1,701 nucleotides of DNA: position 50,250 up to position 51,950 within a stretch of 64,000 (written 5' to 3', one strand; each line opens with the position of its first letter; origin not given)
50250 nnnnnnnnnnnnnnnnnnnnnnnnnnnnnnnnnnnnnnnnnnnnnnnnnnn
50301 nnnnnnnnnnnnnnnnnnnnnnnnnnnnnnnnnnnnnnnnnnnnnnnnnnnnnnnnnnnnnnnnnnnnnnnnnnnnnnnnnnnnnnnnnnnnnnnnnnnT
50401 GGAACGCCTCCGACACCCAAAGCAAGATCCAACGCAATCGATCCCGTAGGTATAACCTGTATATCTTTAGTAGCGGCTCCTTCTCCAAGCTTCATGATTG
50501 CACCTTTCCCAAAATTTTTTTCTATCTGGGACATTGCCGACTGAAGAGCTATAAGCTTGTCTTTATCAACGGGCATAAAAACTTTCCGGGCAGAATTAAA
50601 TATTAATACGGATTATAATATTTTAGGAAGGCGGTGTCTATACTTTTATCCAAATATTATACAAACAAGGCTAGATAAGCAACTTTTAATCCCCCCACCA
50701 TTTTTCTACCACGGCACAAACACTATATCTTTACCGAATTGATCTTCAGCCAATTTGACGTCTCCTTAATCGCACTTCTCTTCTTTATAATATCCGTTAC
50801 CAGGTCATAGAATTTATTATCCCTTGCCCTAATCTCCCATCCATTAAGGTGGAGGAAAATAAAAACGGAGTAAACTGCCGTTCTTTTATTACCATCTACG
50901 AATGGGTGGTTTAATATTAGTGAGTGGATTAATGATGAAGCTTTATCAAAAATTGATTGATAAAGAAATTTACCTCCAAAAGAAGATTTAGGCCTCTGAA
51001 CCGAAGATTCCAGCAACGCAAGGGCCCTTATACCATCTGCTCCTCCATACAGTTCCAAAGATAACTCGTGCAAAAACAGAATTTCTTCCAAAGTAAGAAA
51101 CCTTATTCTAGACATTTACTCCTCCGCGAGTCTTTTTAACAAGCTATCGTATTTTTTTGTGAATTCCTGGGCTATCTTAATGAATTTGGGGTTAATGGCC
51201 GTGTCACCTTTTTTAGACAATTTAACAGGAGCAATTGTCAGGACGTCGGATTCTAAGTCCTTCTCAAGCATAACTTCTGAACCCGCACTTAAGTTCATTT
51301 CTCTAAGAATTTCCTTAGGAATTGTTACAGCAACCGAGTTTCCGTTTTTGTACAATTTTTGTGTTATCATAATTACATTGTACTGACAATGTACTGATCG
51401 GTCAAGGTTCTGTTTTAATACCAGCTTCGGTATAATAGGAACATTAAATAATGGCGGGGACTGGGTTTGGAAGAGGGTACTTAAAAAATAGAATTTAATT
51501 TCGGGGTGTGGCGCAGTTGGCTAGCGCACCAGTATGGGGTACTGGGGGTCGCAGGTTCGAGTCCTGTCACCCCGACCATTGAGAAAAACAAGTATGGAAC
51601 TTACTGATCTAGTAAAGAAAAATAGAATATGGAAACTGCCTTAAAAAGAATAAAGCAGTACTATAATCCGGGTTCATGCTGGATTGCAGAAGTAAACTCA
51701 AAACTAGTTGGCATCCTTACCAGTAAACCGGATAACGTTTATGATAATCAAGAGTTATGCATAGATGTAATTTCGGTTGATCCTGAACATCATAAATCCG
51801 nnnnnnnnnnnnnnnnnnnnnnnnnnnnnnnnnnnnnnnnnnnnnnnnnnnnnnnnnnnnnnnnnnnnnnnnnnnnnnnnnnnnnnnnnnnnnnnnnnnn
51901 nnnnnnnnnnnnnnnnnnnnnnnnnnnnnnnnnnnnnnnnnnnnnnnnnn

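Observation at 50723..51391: Doc toxin with AbrB/MazE-fold antitoxin and a palindromic operator, abutting tRNA-Pro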

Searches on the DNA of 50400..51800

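Call 72: search_rna_families(source=window, start=50400, end=51800, threshold=evalue, max_evalue=1)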
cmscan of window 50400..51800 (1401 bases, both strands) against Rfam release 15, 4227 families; matches with E-value up to 1: 4.
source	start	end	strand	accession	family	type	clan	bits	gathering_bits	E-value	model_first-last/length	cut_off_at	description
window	51502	51575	+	RF00005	tRNA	Gene; tRNA;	CL00001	60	29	3.9e-12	1-71/71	no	tRNA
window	50856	50956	+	RF02900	AaHKsRNA82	Gene; sRNA;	-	23.8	51.4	0.73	1-81/81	no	Aggregatibacter sRNA 82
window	50723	50869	-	RF01439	S_pombe_snR36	Gene; snRNA; snoRNA; HACA-box;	CL00035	20.4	50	0.49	1-164/164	no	small nucleolar RNA snR36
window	50929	51000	+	RF01304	sR5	Gene; snRNA; snoRNA; CD-box;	-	15.5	40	0.99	1-53/53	no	Small nucleolar RNA sR5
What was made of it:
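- Tried and rejected: Only the tRNA matched (call 72).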
